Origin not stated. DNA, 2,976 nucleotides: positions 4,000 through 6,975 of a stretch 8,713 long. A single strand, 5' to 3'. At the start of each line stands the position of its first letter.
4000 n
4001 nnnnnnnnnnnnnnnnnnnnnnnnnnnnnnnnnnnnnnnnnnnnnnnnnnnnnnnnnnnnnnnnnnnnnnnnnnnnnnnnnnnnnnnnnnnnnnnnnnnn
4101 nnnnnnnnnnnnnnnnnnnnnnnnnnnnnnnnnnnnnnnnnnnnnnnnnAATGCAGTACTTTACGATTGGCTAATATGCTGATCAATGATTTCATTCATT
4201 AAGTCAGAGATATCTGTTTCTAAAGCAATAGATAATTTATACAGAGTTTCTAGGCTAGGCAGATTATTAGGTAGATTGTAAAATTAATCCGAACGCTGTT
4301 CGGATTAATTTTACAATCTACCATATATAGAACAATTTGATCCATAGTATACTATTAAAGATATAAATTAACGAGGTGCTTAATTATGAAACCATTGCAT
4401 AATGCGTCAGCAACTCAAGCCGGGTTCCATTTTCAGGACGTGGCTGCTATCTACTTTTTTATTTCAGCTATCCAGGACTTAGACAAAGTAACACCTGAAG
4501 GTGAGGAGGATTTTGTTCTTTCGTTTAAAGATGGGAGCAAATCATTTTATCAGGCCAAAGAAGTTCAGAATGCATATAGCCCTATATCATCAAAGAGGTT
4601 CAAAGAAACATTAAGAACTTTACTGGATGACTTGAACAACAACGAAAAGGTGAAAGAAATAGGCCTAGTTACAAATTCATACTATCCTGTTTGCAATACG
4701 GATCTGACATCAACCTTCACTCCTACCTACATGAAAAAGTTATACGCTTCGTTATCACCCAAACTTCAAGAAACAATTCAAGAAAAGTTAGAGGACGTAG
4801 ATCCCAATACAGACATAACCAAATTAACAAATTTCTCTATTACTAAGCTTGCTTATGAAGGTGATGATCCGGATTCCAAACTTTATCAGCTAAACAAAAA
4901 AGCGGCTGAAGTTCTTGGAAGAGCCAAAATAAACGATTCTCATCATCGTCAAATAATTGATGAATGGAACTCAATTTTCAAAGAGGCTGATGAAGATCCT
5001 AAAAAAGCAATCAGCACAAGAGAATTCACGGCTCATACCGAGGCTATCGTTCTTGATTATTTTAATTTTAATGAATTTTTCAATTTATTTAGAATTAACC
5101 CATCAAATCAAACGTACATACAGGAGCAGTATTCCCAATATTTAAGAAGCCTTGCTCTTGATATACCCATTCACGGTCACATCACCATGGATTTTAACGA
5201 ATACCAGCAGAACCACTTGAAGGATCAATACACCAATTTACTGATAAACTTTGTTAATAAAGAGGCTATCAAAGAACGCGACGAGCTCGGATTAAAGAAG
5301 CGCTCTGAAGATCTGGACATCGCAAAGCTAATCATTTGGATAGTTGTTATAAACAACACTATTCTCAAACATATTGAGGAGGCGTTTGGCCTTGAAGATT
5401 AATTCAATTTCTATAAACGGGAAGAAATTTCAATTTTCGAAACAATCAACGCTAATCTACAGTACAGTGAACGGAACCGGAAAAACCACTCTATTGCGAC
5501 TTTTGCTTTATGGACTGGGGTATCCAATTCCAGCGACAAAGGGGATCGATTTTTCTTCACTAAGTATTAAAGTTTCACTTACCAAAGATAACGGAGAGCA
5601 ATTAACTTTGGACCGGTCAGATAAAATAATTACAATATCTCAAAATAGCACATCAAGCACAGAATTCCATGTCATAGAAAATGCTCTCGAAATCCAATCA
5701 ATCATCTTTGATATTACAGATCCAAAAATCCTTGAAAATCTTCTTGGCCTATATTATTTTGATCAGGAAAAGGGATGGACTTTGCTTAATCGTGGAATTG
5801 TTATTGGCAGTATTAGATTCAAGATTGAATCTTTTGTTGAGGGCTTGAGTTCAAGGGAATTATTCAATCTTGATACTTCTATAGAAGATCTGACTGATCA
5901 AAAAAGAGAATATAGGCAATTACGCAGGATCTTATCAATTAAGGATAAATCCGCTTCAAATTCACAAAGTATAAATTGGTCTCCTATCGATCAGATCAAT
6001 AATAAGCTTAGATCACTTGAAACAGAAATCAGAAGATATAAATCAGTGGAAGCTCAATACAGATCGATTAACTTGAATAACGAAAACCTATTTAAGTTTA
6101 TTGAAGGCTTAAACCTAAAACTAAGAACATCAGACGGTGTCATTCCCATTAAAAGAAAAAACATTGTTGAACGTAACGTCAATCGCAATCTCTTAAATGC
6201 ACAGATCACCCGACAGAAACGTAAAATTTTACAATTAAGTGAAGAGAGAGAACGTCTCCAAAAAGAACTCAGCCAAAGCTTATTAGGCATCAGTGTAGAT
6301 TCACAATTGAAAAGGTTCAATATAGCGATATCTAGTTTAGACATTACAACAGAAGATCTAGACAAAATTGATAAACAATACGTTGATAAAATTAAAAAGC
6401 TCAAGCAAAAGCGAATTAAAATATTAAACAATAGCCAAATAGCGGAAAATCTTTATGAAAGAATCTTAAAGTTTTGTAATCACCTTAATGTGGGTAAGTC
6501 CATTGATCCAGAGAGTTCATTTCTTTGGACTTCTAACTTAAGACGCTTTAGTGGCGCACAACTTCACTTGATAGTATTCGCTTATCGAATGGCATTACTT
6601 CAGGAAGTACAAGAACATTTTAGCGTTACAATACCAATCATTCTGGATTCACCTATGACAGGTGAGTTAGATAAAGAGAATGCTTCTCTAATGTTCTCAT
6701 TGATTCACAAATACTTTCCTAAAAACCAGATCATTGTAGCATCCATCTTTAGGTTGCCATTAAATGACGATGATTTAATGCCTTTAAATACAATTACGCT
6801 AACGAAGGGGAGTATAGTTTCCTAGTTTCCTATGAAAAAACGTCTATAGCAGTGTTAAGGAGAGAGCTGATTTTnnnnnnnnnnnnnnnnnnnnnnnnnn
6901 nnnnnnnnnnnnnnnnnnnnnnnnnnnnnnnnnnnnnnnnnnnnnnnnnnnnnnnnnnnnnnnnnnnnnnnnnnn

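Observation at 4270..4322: Perfect 25-bp-arm palindrome immediately upstream of the defence-like operon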

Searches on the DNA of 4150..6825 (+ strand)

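Call 4: search_dna_similar(query=window:4150-4400:+, collection=plasmids, mode=distant, max_rows=40)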
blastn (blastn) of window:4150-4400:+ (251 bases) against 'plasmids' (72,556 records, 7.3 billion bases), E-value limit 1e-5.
Records with a match: 1057; places in all: 2214; records where one place covers at least 80% of the query: 0.
Best place of each record, by identity: >=99% 454; 95-99% 407; 90-95% 135; 80-90% 57; 60-80% 4.
By first word of the organism name: Lactiplantibacillus 575; Lactococcus 105; Levilactobacillus 90; Pediococcus 71; Latilactobacillus 58; Lacticaseibacillus 36; Lactobacillus 20; Leuconostoc 20; Loigolactobacillus 18; Weissella 8; and 12 more.
By predicted mobility (MOB-suite, as given by PLSDB): mobilizable 714; non-mobilizable 222; conjugative 121.
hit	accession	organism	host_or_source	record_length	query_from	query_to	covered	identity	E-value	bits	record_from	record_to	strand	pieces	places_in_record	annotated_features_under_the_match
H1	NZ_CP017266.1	Lacticaseibacillus paracasei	cell culture,cheese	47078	1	118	47%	100.0%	6e-53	214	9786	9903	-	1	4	hypothetical protein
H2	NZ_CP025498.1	Lacticaseibacillus paracasei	cell culture,Korean adult feces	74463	1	118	47%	100.0%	6e-53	214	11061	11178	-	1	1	hypothetical protein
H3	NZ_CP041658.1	Lacticaseibacillus paracasei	Homo sapiens,human-fecal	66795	1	118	47%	100.0%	6e-53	214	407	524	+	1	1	none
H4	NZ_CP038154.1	Lacticaseibacillus paracasei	whole organism,Milk fan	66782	1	118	47%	100.0%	6e-53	214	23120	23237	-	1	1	hypothetical protein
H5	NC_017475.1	Lacticaseibacillus paracasei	traditional dairy products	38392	1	118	47%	100.0%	6e-53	214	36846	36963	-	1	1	hypothetical protein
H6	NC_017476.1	Lacticaseibacillus paracasei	homemade koumiss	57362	1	118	47%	100.0%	6e-53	214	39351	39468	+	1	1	none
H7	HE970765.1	Lacticaseibacillus paracasei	-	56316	1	118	47%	100.0%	6e-53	214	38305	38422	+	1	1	none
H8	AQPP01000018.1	Lacticaseibacillus paracasei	Actimel product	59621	1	118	47%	100.0%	6e-53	214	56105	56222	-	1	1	none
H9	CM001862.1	Lacticaseibacillus paracasei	Actimel product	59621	1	118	47%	100.0%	6e-53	214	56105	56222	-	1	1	none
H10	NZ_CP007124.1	Lacticaseibacillus paracasei N1115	traditional homemade dairy product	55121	1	118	47%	100.0%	6e-53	214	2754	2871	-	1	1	hypothetical protein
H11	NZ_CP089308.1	Lacticaseibacillus paracasei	single cell,cheese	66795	1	118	47%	100.0%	6e-53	214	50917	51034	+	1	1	helix-turn-helix transcriptional regulator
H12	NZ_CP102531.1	Lacticaseibacillus paracasei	Homo sapiens,Cell culture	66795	1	118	47%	100.0%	6e-53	214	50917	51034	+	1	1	helix-turn-helix transcriptional regulator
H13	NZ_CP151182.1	Lacticaseibacillus paracasei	Homo sapiens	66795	1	118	47%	100.0%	6e-53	214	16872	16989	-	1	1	hypothetical protein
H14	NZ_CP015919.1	Pediococcus pentosaceus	pure culture,kimchi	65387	122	215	37%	78.7%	1e-11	78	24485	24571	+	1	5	none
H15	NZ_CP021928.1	Pediococcus pentosaceus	cell culture,food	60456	122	215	37%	78.7%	1e-11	78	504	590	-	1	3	none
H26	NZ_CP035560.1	Lactiplantibacillus plantarum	cell culture,food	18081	112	176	26%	95.5%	3e-19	103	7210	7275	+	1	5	none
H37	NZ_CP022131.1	Lactiplantibacillus pentosus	Single cell,mustard pickles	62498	119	179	24%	100.0%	5e-22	111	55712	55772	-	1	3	none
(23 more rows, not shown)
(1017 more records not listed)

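Call 7: get_annotated_region(hit=H37, flank=3000)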
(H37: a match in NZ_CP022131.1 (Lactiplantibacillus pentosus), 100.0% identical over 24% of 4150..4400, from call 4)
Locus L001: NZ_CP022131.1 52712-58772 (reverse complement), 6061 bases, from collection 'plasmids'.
description: Lactiplantibacillus pentosus strain SLC13 plasmid pSLC13, complete sequence
organism: Lactiplantibacillus pentosus (NCBI taxid 1589)
taxonomy: Bacteria; Bacillota; Bacilli; Lactobacillales; Lactobacillaceae; Lactiplantibacillus; Lactiplantibacillus pentosus
host: -; source: Single cell,mustard pickles; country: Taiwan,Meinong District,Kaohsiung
typing (MOB-suite, as given by PLSDB): mobilizable; replicon rep_cluster_1948; relaxase MOBP,MOBP
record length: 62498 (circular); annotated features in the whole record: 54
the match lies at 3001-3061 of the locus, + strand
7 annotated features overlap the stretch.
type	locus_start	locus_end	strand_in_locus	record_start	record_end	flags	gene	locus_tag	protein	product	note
CDS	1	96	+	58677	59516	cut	-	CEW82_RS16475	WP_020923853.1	proline/glycine betaine ABC transporter permease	-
CDS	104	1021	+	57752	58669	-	-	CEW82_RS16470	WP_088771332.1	glycine betaine ABC transporter substrate-binding protein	GO:0055085 - transmembrane transport [Evidence IEA]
CDS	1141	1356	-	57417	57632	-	-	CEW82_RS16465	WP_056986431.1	transposase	-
CDS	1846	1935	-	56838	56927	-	-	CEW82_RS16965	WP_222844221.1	putative holin-like toxin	-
CDS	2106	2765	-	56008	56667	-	-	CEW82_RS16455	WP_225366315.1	restriction endonuclease subunit S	GO:0006304 - DNA modification [Evidence IEA]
CDS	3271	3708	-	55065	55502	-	-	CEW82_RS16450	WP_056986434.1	MarR family transcriptional regulator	GO:0006355 - regulation of DNA-templated transcription [Evidence IEA]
CDS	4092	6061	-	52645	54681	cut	-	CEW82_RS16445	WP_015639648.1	KUP/HAK/KT family potassium transporter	-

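Call 8: get_annotated_region(hit=H26, flank=3000)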
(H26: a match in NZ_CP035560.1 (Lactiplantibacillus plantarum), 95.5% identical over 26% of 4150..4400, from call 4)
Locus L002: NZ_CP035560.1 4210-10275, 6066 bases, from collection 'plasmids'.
description: Lactiplantibacillus plantarum strain SRCM103297 plasmid unnamed4
organism: Lactiplantibacillus plantarum (NCBI taxid 1590)
taxonomy: Bacteria; Bacillota; Bacilli; Lactobacillales; Lactobacillaceae; Lactiplantibacillus; Lactiplantibacillus plantarum
host: -; source: cell culture,food; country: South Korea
typing (MOB-suite, as given by PLSDB): mobilizable; replicon rep_cluster_707; relaxase MOBP
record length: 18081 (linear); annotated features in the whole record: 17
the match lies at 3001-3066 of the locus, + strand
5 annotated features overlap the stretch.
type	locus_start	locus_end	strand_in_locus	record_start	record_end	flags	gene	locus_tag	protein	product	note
CDS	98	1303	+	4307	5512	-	-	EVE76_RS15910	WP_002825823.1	FAD-dependent oxidoreductase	-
CDS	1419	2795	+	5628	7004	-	-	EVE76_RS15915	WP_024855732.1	FAD-dependent oxidoreductase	-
CDS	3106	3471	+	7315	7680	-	-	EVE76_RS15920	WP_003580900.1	hypothetical protein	-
CDS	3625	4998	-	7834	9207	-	-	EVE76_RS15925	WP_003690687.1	MFS transporter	GO:0055085 - transmembrane transport [Evidence IEA]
CDS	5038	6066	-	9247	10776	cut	-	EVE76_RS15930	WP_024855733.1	multicopper oxidase domain-containing protein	-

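Call 9: get_annotated_region(hit=H1, flank=2500)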
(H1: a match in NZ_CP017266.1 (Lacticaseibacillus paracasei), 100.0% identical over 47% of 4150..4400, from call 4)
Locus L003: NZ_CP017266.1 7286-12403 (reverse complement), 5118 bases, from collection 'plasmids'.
description: Lacticaseibacillus paracasei strain FAM18149 plasmid pFAM18149.25, complete sequence
organism: Lacticaseibacillus paracasei (NCBI taxid 1597)
taxonomy: Bacteria; Bacillota; Bacilli; Lactobacillales; Lactobacillaceae; Lacticaseibacillus; Lacticaseibacillus paracasei
host: -; source: cell culture,cheese; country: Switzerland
typing (MOB-suite, as given by PLSDB): mobilizable; replicon rep_cluster_197,rep_cluster_731; relaxase MOBP,MOBQ
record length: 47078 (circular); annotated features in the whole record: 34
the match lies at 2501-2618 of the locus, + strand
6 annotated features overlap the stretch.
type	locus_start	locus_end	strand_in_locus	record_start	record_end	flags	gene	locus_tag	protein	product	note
CDS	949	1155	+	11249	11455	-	-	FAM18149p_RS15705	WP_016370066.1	garvicin Q family class II bacteriocin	-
CDS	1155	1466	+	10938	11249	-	-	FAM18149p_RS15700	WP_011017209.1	hypothetical protein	-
CDS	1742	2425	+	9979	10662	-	-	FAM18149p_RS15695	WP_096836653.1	IS6 family transposase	-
CDS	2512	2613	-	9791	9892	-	-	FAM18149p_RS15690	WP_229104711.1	hypothetical protein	-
CDS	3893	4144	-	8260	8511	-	-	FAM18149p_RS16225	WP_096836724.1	transposase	GO:0006313 - DNA transposition [Evidence IEA]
CDS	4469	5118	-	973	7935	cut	-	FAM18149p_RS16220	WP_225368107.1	SpaA isopeptide-forming pilin-related protein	-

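Call 27: search_dna_similar(query=window:4323-6825:+, collection=plasmids, mode=near, max_rows=30)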
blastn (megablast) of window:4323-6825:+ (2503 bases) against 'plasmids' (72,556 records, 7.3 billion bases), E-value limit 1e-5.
No match.

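Call 28: get_annotated_region(hit=H14, flank=2500)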
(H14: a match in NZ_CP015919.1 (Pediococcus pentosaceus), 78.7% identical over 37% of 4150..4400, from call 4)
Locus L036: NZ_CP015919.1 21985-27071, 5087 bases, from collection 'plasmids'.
description: Pediococcus pentosaceus strain wikim20 plasmid pKPP01, complete sequence
organism: Pediococcus pentosaceus (NCBI taxid 1255)
taxonomy: Bacteria; Bacillota; Bacilli; Lactobacillales; Lactobacillaceae; Pediococcus; Pediococcus pentosaceus
host: -; source: pure culture,kimchi; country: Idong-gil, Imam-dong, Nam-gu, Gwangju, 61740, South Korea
typing (MOB-suite, as given by PLSDB): mobilizable; replicon rep_cluster_731; relaxase MOBQ
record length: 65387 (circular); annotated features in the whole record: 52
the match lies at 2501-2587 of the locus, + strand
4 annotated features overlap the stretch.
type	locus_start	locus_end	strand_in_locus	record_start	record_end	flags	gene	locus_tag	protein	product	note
CDS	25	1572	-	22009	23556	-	-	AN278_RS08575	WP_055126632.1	PucR family transcriptional regulator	-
CDS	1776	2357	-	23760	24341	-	-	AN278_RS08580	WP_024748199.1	recombinase family protein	GO:0006310 - DNA recombination [Evidence IEA]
CDS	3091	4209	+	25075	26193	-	-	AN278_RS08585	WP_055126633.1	5-methyltetrahydropteroyltriglutamate-- homocysteine S-methyltransferase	GO:0009086 - methionine biosynthetic process [Evidence IEA]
CDS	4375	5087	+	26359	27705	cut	-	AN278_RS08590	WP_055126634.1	APC family permease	-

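Call 43: search_dna_similar(query=window:4270-4322:+, collection=plasmids, mode=near, max_rows=40, rows=spread)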
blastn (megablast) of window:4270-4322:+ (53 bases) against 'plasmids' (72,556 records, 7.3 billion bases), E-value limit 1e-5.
Records with a match: 894; places in all: 1584; records where one place covers at least 80% of the query: 141.
Best place of each record, by identity: >=99% 835; 95-99% 50; 90-95% 9.
By first word of the organism name: Lactiplantibacillus 535; Levilactobacillus 87; Pediococcus 61; Latilactobacillus 58; Lacticaseibacillus 24; Leuconostoc 20; Lactobacillus 19; Loigolactobacillus 18; Lactococcus 17; Liquorilactobacillus 8; and 11 more.
By predicted mobility (MOB-suite, as given by PLSDB): mobilizable 592; non-mobilizable 195; conjugative 107.
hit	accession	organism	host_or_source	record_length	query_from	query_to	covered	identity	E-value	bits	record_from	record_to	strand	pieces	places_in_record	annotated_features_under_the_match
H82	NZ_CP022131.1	Lactiplantibacillus pentosus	Single cell,mustard pickles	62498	1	53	100%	100.0%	3e-19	99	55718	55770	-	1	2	none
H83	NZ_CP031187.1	Levilactobacillus brevis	-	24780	1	53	100%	100.0%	3e-19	99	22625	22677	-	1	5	none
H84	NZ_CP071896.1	Lactiplantibacillus plantarum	cell culture,Traditional fermented ...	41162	1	53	100%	100.0%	3e-19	99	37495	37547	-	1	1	none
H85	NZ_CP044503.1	Lactiplantibacillus plantarum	cell culture,Fermented pork (nham)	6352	1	53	100%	100.0%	3e-19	99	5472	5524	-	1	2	none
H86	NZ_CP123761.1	Lactiplantibacillus plantarum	Homemade pickle,cell culture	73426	1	53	100%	100.0%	3e-19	99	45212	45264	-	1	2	none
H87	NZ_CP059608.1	Levilactobacillus suantsaii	-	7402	1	53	100%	98.1%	1e-17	94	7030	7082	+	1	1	none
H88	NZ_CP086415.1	Lactiplantibacillus plantarum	water,water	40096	1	53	100%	92.5%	1e-12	77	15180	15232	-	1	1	replication initiator protein A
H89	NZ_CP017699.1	Loigolactobacillus coryniformis subsp. torquens DSM 20004 = ...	single cell,air of cow shed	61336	1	35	66%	100.0%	3e-9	66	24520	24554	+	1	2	none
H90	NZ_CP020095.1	Lactiplantibacillus plantarum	-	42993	1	35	66%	100.0%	3e-9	66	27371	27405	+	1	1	none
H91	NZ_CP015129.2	Lactiplantibacillus plantarum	cell culture,Sichuan pickle vegetables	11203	1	35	66%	100.0%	3e-9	66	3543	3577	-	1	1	none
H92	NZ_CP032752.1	Lactiplantibacillus argentoratensis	whole organism,fermented cassava roots ...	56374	1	35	66%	100.0%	3e-9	66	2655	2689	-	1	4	cadmium resistance transporter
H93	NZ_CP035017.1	Lactiplantibacillus plantarum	Tibet kefir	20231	1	35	66%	100.0%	3e-9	66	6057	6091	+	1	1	none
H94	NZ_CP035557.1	Lactiplantibacillus plantarum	cell culture,food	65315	1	35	66%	100.0%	3e-9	66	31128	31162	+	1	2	none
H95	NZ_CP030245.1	Lactiplantibacillus plantarum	tissue sample,turbot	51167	1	35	66%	100.0%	3e-9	66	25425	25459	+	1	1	none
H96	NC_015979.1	Fructilactobacillus sanfranciscensis TMW 1.1304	-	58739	1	35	66%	100.0%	3e-9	66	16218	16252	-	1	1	none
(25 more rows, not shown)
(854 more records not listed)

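Call 64: get_annotated_region(hit=H88, flank=1500)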
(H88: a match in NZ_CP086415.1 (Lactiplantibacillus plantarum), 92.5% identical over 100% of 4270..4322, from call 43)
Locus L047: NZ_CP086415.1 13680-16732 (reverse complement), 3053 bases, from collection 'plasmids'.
description: Lactiplantibacillus plantarum strain ZW5 plasmid pZW5C, complete sequence
organism: Lactiplantibacillus plantarum (NCBI taxid 1590)
taxonomy: Bacteria; Bacillota; Bacilli; Lactobacillales; Lactobacillaceae; Lactiplantibacillus; Lactiplantibacillus plantarum
host: -; source: water,water; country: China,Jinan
typing (MOB-suite, as given by PLSDB): mobilizable; replicon rep_cluster_1006,rep_cluster_1328,rep_cluster_1465; relaxase MOBQ
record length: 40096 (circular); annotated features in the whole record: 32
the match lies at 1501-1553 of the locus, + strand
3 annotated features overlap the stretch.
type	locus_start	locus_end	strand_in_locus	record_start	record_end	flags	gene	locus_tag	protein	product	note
CDS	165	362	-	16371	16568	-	-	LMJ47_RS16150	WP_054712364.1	hypothetical protein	-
CDS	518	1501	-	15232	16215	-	-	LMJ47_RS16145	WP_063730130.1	replication initiator protein A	-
CDS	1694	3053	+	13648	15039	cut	-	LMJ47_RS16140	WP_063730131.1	amino acid permease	GO:0006865 - amino acid transport [Evidence IEA]; GO:0055085 - transmembrane transport [Evidence IEA]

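Call 65: get_annotated_region(hit=H87, flank=1500)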
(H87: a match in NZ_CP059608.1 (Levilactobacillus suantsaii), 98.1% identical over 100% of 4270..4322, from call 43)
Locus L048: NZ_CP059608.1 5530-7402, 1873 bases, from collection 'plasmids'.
description: Levilactobacillus suantsaii strain CBA3634 plasmid pCBA3634-05
organism: Levilactobacillus suantsaii (NCBI taxid 2292255)
taxonomy: Bacteria; Bacillota; Bacilli; Lactobacillales; Lactobacillaceae; Levilactobacillus; Levilactobacillus suantsaii
host: -; source: -; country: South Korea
typing (MOB-suite, as given by PLSDB): non-mobilizable; replicon rep_cluster_1229
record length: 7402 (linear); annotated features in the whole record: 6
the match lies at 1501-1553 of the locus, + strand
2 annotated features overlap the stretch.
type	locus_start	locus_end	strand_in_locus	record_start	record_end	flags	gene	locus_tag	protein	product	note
CDS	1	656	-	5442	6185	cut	-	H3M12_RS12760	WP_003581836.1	ABC transporter ATP-binding protein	-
CDS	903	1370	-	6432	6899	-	-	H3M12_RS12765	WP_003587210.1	DNA starvation/stationary phase protection protein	-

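Call 66: get_annotated_region(hit=H85, flank=1500)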
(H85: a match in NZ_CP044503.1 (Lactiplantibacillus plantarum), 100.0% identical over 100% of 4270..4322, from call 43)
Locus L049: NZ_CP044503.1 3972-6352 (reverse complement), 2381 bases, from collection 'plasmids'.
description: Lactiplantibacillus plantarum strain BCC9546 plasmid p03, complete sequence
organism: Lactiplantibacillus plantarum (NCBI taxid 1590)
taxonomy: Bacteria; Bacillota; Bacilli; Lactobacillales; Lactobacillaceae; Lactiplantibacillus; Lactiplantibacillus plantarum
host: -; source: cell culture,Fermented pork (nham); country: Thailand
typing (MOB-suite, as given by PLSDB): non-mobilizable
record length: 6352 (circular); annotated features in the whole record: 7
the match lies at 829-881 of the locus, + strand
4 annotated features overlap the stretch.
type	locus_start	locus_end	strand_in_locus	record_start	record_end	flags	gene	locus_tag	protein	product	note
CDS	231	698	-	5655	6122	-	-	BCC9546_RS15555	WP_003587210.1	DNA starvation/stationary phase protection protein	-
CDS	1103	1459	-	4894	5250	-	-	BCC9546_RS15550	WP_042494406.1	type II toxin-antitoxin system YafQ family toxin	-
CDS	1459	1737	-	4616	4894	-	-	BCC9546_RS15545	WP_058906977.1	type II toxin-antitoxin system prevent-host-death family antitoxin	GO:0008219 - cell death [Evidence IEA]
CDS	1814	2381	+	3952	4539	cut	-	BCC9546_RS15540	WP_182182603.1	site-specific integrase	-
